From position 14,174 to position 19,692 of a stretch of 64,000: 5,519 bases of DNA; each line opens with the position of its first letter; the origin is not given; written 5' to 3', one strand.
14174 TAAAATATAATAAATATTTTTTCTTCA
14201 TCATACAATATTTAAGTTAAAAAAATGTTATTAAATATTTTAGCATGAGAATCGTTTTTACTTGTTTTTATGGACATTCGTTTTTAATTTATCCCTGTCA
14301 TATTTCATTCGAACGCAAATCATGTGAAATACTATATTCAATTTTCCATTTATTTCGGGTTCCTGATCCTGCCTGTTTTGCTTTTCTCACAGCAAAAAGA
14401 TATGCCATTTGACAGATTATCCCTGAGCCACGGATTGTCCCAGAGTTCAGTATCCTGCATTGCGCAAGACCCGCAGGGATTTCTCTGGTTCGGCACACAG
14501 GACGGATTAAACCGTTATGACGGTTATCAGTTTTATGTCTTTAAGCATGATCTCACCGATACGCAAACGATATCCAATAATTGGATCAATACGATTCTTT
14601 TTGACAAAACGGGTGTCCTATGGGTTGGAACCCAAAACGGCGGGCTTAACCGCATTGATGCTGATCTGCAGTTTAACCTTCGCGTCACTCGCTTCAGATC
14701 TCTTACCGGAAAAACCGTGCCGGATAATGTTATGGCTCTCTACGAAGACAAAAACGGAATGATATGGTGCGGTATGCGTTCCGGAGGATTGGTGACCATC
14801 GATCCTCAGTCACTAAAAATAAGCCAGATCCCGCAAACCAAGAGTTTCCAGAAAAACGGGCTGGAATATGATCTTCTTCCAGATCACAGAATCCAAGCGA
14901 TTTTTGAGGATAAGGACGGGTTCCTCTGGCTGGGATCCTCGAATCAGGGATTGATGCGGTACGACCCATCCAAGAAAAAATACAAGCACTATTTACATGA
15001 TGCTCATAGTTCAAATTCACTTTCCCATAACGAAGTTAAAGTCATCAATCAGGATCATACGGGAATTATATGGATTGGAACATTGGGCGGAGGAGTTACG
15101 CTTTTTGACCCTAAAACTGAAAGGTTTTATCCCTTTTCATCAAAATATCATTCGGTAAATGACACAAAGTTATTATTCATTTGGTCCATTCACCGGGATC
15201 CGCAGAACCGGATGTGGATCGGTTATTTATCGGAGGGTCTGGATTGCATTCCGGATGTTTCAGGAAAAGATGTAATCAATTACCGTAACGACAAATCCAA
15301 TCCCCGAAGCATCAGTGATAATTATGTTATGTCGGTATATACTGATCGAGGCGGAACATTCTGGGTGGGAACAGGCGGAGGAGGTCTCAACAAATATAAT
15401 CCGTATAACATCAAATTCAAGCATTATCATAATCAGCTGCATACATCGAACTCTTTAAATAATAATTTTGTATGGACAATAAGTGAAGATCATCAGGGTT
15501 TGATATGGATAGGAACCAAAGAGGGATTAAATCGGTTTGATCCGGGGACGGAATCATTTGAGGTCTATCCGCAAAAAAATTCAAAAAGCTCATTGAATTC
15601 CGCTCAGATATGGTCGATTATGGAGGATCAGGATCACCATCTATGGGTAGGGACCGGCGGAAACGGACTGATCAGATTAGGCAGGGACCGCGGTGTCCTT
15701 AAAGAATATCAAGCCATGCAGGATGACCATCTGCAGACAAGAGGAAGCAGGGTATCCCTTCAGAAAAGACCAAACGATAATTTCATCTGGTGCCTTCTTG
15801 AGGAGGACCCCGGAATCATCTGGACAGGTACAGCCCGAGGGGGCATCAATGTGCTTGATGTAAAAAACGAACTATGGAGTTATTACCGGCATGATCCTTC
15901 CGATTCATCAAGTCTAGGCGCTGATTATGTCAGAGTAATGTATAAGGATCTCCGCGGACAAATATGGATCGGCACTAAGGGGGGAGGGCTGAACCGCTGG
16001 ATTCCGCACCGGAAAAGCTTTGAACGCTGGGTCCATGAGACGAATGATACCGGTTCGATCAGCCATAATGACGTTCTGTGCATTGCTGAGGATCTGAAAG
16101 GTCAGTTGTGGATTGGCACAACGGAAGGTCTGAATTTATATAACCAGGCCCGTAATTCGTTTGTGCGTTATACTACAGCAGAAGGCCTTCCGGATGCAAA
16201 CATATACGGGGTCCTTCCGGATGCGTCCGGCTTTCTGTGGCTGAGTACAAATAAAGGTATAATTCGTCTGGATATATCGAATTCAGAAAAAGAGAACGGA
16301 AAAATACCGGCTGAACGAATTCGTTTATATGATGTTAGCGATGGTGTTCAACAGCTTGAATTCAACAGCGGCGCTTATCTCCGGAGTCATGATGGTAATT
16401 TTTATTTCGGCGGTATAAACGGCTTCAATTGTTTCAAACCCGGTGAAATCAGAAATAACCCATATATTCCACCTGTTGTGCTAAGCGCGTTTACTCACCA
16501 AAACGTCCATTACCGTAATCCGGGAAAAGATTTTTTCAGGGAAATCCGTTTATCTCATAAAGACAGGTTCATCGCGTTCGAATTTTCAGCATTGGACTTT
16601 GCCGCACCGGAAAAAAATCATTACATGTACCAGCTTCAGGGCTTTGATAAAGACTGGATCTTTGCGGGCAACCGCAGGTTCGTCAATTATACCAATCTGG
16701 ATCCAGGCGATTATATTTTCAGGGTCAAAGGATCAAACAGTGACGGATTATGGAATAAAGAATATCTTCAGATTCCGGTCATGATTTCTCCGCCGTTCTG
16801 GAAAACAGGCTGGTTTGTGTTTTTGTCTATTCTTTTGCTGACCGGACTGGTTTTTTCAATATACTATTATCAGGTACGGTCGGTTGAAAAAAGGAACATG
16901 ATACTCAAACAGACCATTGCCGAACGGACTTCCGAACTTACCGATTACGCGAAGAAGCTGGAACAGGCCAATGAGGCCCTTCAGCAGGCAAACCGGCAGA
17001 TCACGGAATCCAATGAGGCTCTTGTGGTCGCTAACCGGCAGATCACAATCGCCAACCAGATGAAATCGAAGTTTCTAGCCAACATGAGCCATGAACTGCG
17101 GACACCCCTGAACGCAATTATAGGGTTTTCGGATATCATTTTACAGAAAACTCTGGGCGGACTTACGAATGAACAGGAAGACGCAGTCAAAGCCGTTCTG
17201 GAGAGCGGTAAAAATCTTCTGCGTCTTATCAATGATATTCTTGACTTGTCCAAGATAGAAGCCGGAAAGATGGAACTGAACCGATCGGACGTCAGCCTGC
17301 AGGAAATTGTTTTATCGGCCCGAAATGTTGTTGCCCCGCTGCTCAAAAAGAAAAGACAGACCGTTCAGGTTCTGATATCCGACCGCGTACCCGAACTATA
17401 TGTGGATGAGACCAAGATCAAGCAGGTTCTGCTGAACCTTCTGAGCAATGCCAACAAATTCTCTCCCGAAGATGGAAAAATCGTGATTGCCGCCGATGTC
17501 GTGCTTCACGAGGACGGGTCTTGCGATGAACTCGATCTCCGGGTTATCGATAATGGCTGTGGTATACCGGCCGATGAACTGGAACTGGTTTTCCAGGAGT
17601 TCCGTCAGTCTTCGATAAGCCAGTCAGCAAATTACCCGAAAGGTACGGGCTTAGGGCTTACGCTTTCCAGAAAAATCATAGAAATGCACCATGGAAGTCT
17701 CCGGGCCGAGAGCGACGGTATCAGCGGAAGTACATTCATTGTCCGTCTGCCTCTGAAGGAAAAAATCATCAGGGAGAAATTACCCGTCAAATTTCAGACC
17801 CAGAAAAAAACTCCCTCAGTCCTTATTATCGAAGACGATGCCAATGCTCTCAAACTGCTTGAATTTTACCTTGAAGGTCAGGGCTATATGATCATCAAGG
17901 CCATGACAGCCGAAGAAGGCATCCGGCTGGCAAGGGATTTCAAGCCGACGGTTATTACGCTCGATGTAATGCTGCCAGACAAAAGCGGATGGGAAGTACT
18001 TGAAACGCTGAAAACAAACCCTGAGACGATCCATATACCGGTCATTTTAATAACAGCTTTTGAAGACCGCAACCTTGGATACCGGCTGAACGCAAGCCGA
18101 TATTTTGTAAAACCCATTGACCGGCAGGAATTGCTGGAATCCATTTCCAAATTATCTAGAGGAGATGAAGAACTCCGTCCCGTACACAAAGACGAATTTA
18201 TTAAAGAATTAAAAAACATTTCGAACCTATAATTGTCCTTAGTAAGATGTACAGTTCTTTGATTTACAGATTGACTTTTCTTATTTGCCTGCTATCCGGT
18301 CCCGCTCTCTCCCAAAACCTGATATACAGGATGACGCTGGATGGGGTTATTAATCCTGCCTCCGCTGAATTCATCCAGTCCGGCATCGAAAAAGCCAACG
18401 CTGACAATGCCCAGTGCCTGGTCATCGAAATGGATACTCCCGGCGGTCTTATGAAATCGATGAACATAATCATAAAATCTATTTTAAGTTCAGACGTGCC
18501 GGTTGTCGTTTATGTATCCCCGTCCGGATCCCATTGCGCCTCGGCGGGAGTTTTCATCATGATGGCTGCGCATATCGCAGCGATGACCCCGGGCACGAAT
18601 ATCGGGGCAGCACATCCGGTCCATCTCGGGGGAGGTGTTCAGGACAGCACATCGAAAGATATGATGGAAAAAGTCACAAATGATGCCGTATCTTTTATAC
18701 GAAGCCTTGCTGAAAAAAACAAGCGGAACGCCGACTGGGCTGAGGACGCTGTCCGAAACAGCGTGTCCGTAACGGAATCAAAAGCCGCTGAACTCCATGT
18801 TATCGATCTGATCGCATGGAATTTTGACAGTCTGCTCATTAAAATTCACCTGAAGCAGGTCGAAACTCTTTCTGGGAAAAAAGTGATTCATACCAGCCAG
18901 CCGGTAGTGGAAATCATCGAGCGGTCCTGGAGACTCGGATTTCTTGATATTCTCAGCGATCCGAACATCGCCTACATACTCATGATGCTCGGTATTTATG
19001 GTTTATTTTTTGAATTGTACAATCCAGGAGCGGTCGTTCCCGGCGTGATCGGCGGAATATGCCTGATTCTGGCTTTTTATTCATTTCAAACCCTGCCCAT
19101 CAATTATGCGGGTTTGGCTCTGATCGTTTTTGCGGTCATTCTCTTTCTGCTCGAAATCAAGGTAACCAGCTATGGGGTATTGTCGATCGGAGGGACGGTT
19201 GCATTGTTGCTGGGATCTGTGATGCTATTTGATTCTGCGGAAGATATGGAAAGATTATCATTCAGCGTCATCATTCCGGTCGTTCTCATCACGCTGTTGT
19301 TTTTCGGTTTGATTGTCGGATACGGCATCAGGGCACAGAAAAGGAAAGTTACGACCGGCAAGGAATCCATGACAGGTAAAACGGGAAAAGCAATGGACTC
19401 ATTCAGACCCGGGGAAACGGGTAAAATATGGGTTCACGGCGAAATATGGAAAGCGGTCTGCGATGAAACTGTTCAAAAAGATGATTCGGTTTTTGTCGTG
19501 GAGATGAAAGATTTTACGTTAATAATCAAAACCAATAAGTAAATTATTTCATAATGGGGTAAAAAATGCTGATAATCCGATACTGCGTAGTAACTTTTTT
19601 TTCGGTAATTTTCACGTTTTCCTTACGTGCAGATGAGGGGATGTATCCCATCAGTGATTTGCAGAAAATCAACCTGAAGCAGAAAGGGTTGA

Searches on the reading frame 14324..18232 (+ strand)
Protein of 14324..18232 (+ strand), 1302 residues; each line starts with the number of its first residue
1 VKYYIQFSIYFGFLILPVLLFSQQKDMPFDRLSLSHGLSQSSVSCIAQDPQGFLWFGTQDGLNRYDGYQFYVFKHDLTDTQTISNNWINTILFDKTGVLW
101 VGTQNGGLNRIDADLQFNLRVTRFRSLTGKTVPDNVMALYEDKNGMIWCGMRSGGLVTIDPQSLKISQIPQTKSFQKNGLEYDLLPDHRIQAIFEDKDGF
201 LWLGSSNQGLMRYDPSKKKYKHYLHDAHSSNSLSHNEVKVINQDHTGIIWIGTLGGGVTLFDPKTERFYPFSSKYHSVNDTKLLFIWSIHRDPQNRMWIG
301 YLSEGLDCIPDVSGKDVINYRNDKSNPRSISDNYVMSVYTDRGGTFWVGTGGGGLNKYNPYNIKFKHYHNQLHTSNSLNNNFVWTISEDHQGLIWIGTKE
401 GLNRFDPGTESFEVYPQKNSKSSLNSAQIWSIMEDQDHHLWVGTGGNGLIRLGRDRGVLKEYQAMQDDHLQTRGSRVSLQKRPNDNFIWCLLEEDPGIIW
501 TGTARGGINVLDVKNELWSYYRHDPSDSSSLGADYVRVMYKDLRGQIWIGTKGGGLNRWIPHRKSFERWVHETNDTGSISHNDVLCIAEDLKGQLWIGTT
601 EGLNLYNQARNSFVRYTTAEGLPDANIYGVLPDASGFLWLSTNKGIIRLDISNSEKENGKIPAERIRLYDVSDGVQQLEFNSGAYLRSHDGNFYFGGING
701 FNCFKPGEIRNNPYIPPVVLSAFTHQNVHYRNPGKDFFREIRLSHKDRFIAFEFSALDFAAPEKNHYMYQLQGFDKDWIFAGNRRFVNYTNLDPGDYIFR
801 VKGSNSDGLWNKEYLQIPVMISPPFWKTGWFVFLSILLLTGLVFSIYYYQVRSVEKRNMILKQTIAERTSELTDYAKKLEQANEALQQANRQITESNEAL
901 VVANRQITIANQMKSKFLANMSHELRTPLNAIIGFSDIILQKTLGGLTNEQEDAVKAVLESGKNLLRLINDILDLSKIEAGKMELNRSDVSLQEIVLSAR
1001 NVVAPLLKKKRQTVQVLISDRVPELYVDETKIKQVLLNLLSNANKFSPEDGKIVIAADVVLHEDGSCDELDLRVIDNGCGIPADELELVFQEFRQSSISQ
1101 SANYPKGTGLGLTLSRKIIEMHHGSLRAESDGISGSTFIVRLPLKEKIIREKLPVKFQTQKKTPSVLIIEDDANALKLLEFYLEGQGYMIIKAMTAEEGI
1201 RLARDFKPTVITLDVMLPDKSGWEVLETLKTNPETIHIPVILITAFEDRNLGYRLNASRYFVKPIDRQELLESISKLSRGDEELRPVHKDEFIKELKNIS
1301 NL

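Call 55: search_protein_families(library=pfam, proteins=[window:14324-18232:+], max_evalue=0.0001)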
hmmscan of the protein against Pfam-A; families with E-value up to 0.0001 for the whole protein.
window:14324-18232:+ (1302 aa): 7 families
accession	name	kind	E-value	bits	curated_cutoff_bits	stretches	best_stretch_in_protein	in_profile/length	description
PF07494.17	Reg_prop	-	2.1e-56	181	20.4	1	37-59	1-23/24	Two component regulator propeller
PF02518.31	HATPase_c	-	4.2e-25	88.8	26.4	1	1028-1145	2-110/111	Histidine kinase-, DNA gyrase B-, and HSP90-like ATPase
PF00512.31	HisKA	-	9.2e-22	77.3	26.9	1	913-981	1-66/66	His Kinase A (phospho-acceptor) domain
PF00072.30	Response_reg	-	8.2e-18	65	30.2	1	1166-1274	1-110/111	Response regulator receiver domain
PF07495.19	Y_Y_Y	-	3.3e-17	62.6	26.6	1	759-821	2-64/65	Y_Y_Y domain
PF23748.1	Beta-prop_LRRK2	-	3.4e-14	53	26.9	0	227-268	265-306/359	LRRK2 beta propeller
PF08450.18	SGL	-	7.1e-08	32.8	26.3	0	42-149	42-199/246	SMP-30/Gluconolactonase/LRE-like region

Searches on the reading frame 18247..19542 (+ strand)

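Call 55: search_protein_families(library=pfam, proteins=[window:18247-19542:+], max_evalue=0.0001)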
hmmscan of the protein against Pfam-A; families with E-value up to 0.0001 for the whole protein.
window:18247-19542:+ (431 aa): 3 families
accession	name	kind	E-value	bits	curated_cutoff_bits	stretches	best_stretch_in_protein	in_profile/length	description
PF24961.1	NfeD_membrane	-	7.7e-29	100.6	26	1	240-357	1-117/119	NfeD integral membrane domain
PF25145.1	NfeD1b_N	-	3.6e-19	69.5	40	1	26-188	2-154/189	NfeD1b, N-terminal domain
PF01957.25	NfeD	-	8.8e-11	42.3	29.1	1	373-428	2-56/57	NfeD-like C-terminal, partner-binding domain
